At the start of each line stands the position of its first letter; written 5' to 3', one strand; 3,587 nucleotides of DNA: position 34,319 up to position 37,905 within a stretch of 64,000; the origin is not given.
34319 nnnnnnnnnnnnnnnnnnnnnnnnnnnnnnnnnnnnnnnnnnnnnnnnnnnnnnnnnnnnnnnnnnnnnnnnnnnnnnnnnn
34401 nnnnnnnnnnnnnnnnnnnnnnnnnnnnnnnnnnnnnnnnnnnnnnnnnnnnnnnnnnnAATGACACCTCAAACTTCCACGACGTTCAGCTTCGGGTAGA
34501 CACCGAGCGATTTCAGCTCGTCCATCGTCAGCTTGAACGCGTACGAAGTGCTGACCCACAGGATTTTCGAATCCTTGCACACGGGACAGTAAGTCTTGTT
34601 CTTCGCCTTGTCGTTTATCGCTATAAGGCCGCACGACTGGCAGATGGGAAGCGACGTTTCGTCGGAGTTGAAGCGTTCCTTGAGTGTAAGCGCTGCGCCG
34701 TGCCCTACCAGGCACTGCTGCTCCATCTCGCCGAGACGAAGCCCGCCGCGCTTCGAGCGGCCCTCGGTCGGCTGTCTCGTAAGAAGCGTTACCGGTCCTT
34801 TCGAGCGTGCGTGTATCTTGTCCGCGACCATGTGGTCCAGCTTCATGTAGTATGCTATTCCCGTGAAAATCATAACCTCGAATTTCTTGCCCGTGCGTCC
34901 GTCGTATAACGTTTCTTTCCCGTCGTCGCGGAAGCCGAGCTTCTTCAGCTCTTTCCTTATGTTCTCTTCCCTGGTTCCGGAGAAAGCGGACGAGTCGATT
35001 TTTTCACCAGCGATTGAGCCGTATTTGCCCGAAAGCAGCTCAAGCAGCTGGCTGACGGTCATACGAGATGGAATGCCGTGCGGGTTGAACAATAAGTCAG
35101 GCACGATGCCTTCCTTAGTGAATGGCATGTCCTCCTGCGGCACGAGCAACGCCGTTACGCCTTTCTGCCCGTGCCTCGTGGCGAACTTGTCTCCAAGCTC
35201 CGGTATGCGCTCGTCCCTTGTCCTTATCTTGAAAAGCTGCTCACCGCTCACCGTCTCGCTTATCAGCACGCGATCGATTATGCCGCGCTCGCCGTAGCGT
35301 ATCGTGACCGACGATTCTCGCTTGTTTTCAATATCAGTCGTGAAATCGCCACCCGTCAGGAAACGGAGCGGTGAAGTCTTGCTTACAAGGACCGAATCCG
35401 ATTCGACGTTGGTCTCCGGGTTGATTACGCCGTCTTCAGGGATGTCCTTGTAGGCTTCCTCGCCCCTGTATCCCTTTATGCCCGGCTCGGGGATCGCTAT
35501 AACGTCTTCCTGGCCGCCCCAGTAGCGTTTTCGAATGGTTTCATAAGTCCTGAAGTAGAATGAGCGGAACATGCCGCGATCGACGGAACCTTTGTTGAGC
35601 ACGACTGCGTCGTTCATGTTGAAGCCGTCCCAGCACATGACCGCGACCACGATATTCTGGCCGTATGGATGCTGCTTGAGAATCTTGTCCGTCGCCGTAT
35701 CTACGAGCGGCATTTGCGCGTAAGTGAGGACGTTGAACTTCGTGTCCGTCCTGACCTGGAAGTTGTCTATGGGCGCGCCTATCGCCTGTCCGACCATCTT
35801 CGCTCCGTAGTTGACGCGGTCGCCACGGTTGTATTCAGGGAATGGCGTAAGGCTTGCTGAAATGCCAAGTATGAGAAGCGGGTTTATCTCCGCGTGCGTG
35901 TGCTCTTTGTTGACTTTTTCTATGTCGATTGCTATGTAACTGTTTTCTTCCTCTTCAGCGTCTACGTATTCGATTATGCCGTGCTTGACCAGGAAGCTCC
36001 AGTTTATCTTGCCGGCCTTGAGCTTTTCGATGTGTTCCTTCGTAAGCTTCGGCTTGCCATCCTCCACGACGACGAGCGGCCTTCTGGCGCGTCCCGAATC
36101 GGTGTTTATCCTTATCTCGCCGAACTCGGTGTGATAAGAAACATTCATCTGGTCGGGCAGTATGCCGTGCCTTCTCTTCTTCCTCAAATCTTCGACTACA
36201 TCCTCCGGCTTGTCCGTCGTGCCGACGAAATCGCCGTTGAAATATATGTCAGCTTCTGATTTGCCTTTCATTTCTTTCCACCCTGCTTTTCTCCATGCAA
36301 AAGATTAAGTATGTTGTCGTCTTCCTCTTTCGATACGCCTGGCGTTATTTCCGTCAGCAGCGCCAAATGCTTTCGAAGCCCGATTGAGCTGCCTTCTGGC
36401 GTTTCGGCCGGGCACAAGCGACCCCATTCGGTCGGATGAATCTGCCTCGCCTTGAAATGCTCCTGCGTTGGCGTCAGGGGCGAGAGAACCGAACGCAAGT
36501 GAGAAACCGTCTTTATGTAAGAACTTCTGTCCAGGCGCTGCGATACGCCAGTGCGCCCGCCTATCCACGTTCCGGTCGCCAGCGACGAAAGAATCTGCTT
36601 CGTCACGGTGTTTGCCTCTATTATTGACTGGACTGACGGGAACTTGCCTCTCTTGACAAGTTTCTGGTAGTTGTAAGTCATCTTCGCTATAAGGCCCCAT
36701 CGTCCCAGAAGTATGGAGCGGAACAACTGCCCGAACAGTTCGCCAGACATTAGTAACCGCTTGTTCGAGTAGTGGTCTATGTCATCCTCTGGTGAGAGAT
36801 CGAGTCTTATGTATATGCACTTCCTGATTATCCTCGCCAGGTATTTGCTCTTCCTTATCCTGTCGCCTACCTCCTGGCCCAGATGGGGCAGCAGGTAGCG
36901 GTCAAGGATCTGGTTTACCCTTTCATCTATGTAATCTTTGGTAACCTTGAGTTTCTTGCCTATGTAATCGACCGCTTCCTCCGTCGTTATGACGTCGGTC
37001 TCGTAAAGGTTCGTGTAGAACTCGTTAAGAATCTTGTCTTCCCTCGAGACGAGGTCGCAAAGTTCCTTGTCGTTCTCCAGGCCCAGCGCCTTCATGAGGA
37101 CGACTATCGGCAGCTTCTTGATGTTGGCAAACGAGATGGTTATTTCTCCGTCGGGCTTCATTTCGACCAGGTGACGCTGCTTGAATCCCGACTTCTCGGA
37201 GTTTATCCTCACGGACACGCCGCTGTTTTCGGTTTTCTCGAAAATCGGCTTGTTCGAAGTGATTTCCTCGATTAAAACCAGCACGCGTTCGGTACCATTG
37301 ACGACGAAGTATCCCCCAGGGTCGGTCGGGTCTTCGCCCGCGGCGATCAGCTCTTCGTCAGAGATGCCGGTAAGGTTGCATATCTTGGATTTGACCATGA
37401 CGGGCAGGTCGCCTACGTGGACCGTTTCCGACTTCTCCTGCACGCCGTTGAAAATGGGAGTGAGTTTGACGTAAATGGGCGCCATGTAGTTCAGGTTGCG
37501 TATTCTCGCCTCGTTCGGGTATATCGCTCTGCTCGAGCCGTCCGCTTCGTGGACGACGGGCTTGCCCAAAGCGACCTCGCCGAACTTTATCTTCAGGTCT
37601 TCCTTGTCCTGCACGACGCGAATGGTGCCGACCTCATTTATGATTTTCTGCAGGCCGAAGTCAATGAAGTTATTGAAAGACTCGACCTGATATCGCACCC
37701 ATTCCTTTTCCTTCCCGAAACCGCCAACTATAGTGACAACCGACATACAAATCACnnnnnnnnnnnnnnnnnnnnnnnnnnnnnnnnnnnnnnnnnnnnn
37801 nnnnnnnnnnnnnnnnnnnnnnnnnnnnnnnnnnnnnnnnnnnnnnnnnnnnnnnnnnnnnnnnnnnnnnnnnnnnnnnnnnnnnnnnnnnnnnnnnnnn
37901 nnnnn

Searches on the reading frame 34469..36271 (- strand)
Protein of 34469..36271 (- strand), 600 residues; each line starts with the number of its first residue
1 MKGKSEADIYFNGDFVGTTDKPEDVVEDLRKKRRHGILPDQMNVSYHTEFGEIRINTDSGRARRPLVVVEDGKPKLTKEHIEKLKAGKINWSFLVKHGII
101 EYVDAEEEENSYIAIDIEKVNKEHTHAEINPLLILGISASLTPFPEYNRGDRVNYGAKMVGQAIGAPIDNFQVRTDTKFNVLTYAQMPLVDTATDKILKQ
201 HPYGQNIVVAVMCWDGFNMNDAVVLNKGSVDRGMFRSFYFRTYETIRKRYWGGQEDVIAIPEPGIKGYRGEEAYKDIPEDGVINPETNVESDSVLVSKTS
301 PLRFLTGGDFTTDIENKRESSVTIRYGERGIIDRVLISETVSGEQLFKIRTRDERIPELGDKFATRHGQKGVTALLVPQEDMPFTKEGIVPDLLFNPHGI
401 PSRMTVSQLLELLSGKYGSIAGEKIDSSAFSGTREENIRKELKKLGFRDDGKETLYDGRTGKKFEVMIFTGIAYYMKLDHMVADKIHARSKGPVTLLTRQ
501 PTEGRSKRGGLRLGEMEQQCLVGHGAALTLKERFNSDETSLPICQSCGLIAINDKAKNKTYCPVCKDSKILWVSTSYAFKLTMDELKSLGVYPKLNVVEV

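Call 10: search_protein_families(library=pfam, proteins=[window:34469-36271:-])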
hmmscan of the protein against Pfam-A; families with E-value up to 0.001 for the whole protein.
window:34469-36271:- (600 aa): 4 families
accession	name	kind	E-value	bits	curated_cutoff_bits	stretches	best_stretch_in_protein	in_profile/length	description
PF00562.33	RNA_pol_Rpb2_6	-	5.9e-124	414.4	23.4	1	139-507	2-373/373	RNA polymerase Rpb2, domain 6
PF04560.25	RNA_pol_Rpb2_7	-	5e-21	75.3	32.1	1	509-596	1-85/87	RNA polymerase Rpb2, domain 7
PF04566.18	RNA_pol_Rpb2_4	-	1.2e-19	70.6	28.7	1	9-70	1-62/62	RNA polymerase Rpb2, domain 4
PF04567.22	RNA_pol_Rpb2_5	-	3.2e-09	37.9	21.1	1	91-125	1-35/66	RNA polymerase Rpb2, domain 5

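Call 21: find_encoding_contigs(protein=window:34469-36271:-, flank=10000, max_places=3)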
Protein window:34469-36271:- (600 aa): 1 contig read that carries it; 1 place shown.
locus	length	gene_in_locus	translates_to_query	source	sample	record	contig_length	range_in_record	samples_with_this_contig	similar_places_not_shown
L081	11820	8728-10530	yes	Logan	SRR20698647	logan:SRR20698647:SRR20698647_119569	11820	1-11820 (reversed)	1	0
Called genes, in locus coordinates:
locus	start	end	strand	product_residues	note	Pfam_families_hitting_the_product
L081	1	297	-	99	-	?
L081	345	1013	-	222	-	PF00121:TIM, PF03060:NMO (weak), PF00290:Trp_syntA (weak), PF00977:His_biosynth (weak), PF01070:FMN_dh (weak), PF05690:ThiG (weak)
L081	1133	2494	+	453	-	-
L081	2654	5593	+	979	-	PF16158:N_BRCA1_IG (weak), PF13472:Lipase_GDSL_2 (weak)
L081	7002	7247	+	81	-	PF01191:RNA_pol_Rpb5_C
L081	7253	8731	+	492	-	PF04563:RNA_pol_Rpb2_1, PF04561:RNA_pol_Rpb2_2, PF04565:RNA_pol_Rpb2_3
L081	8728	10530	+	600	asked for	PF04566:RNA_pol_Rpb2_4, PF04567:RNA_pol_Rpb2_5, PF00562:RNA_pol_Rpb2_6, PF04560:RNA_pol_Rpb2_7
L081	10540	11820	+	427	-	?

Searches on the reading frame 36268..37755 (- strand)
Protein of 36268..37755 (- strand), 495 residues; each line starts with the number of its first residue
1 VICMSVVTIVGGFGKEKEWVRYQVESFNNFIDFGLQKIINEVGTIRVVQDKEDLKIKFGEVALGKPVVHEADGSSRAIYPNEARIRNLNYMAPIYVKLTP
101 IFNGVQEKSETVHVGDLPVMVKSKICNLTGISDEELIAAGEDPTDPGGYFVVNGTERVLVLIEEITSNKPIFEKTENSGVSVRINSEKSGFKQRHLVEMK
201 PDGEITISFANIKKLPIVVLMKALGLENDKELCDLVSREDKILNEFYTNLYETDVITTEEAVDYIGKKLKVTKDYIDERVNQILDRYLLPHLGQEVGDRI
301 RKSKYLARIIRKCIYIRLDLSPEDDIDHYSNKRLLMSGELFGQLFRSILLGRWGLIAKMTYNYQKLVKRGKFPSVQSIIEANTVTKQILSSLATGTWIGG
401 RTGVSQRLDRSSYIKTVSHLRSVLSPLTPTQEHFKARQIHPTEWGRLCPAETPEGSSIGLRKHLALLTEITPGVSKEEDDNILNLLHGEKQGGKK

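Call 10: search_protein_families(library=pfam, proteins=[window:36268-37755:-])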
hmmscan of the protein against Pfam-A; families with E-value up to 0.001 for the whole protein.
window:36268-37755:- (495 aa): 3 families
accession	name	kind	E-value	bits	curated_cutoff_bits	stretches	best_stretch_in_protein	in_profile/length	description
PF04563.20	RNA_pol_Rpb2_1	-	5.6e-50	170.2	28.2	1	20-385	3-202/203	RNA polymerase beta subunit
PF04561.19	RNA_pol_Rpb2_2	-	5.5e-23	82.1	21.7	1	168-334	3-189/190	RNA polymerase Rpb2, domain 2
PF04565.21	RNA_pol_Rpb2_3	-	4.3e-22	78.5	21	1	406-470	1-68/68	RNA polymerase Rpb2, domain 3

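Call 11: find_related_loci(query=window:36268-37755:-, collection=genome_contigs, flank=6000)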
Query window:36268-37755:- (495 aa) in genome_contigs; peptide patterns used: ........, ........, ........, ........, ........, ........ (x = any residue, [..] = any of these).
234 stretches matched a pattern; 135 encode a relative of the query (tblastn E <= 1e-3); the best 80 are kept; 80 distinct loci.
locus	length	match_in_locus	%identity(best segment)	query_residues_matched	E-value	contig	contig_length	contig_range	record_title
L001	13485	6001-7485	98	1-495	0e+0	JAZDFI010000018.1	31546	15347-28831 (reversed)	MAG: Candidatus Aenigmatarchaeota archaeon isolate MEGAHIT-group-0.199 k141_8872447, whole genome shotgun sequence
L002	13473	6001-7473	92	6-495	0e+0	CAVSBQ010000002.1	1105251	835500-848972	MAG: Candidatus Aenigmarchaeota archaeon isolate MFD04408.bin.2.45 genome assembly, contig: contig_22876, whole genome s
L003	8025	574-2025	86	6-489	0e+0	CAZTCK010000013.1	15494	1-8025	MAG TPA_asm: uncultured archaeon isolate binchicken_co184_69 genome assembly, contig: NODE_6849_length_15494_cov_6.39303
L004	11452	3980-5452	86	1-491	0e+0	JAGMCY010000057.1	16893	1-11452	MAG: Candidatus Aenigmatarchaeota archaeon isolate RS_17_31 ZL495.bin.31.fa_57, whole genome shotgun sequence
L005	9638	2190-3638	88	6-488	0e+0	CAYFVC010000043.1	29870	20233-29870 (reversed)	MAG TPA_asm: uncultured archaeon isolate ERP108616_co1_107 genome assembly, contig: k119_894108, whole genome shotgun se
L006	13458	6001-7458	92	6-491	0e+0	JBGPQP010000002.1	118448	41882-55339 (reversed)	MAG: Candidatus Aenigmatarchaeota archaeon isolate OBJ1_062018_150_3 k141_5940_length_118448_cov_11.1251, whole genome s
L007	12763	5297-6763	81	1-489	0e+0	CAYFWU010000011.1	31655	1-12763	MAG TPA_asm: uncultured archaeon isolate ERP108616_co2_128 genome assembly, contig: NODE_1747_length_31655_cov_7.948133,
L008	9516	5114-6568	80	4-488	0e+0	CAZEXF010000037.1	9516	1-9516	MAG TPA_asm: uncultured archaeon isolate SRP214966_co4_448 genome assembly, contig: NODE_8205_length_9516_cov_4.185287,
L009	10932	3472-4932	80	1-487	0e+0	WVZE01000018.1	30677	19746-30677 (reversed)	MAG: Candidatus Aenigmatarchaeota archaeon isolate CS3-C152 C_merged_R1_(paired)_contig_8096, whole genome shotgun seque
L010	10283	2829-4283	81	4-488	0e+0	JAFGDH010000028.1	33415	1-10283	MAG: Candidatus Aenigmatarchaeota archaeon isolate Zod_Metabat.1163 k87_7762367, whole genome shotgun sequence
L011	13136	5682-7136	81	4-488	0e+0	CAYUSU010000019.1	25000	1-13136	MAG TPA_asm: uncultured archaeon isolate binchicken_co81_500 genome assembly, contig: NODE_2513_length_25000_cov_7.37382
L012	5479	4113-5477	87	13-467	0e+0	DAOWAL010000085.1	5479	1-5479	MAG TPA_asm: Candidatus Aenigmatarchaeota archaeon isolate CSMAG_1834 CSMAG_1834_k141_5462987_length_5479_cov_7.0000, wh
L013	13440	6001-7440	80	4-483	0e+0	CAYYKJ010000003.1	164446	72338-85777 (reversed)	MAG TPA_asm: uncultured archaeon isolate SRP141376_co1_226 genome assembly, contig: NODE_170_length_164446_cov_13.936438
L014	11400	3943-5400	79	2-487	0e+0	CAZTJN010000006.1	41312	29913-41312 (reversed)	MAG TPA_asm: uncultured archaeon isolate binchicken_co184_466 genome assembly, contig: NODE_1206_length_41312_cov_26.181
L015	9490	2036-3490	77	4-488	0e+0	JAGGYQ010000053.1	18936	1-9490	MAG: Candidatus Aenigmatarchaeota archaeon isolate AUK182 PB_MBMC_136_c_000000000037, whole genome shotgun sequence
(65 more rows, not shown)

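Call 20: find_encoding_contigs(protein=window:36268-37755:-, flank=10000, max_places=3)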
Protein window:36268-37755:- (495 aa): no gene with exactly this product is on record in the collection.

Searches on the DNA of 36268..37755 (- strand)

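Call 13: search_rna_families(sources=[L001, L002, L004, L006, L007, L008, L009, L010, L011, L013, L014], threshold=gathering)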
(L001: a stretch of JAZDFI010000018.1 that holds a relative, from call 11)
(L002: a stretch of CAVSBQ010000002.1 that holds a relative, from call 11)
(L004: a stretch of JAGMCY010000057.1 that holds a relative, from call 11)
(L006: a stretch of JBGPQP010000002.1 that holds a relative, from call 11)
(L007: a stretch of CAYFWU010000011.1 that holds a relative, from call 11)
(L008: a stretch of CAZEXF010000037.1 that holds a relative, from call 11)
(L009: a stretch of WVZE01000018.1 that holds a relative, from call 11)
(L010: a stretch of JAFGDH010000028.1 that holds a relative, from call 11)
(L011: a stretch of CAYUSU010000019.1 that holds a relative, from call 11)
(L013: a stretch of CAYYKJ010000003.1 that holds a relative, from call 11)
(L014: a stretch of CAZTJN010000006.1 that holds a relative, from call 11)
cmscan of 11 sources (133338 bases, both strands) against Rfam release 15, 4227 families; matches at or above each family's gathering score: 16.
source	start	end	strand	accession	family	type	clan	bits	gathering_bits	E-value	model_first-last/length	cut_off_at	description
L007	1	540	+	RF02540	LSU_rRNA_archaea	Gene; rRNA;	CL00112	348.8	50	2.2e-106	2148-2987/2987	5'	Archaeal large subunit ribosomal RNA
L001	5032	5146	+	RF00001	5S_rRNA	Gene; rRNA;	CL00113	70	38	2.1e-12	1-120/120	no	5S ribosomal RNA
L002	4941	5054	+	RF00001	5S_rRNA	Gene; rRNA;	CL00113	66.6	38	1.7e-11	1-120/120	no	5S ribosomal RNA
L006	5073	5186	+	RF00001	5S_rRNA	Gene; rRNA;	CL00113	66.5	38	1.8e-11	1-120/120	no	5S ribosomal RNA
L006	5305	5377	+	RF00005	tRNA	Gene; tRNA;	CL00001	63.7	29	3.5e-11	1-71/71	no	tRNA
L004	2912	3026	+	RF00001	5S_rRNA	Gene; rRNA;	CL00113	63.5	38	1.1e-10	1-120/120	no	5S ribosomal RNA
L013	5096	5167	+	RF00005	tRNA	Gene; tRNA;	CL00001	60.9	29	2e-10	1-71/71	no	tRNA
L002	5372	5514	+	RF00005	tRNA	Gene; tRNA;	CL00001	59.5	29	4.9e-10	1-71/71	no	tRNA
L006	5419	5588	+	RF00005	tRNA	Gene; tRNA;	CL00001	59.4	29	5.2e-10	1-71/71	no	tRNA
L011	3877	3991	+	RF00001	5S_rRNA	Gene; rRNA;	CL00113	58.9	38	1.8e-09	1-120/120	no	5S ribosomal RNA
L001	5273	5345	+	RF00005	tRNA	Gene; tRNA;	CL00001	58.1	29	1.3e-09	1-71/71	no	tRNA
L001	5424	5567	+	RF00005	tRNA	Gene; tRNA;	CL00001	57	29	2.5e-09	1-71/71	no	tRNA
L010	425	539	+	RF00001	5S_rRNA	Gene; rRNA;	CL00113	55.2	38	1.7e-08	1-120/120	no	5S ribosomal RNA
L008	2368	2479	+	RF00001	5S_rRNA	Gene; rRNA;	CL00113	50.6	38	2.8e-07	1-120/120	no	5S ribosomal RNA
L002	4145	4281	+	RF00005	tRNA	Gene; tRNA;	CL00001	50.1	29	1.9e-07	1-71/71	no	tRNA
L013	1638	1749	+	RF00001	5S_rRNA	Gene; rRNA;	CL00113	46.4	38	3.7e-06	1-120/120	no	5S ribosomal RNA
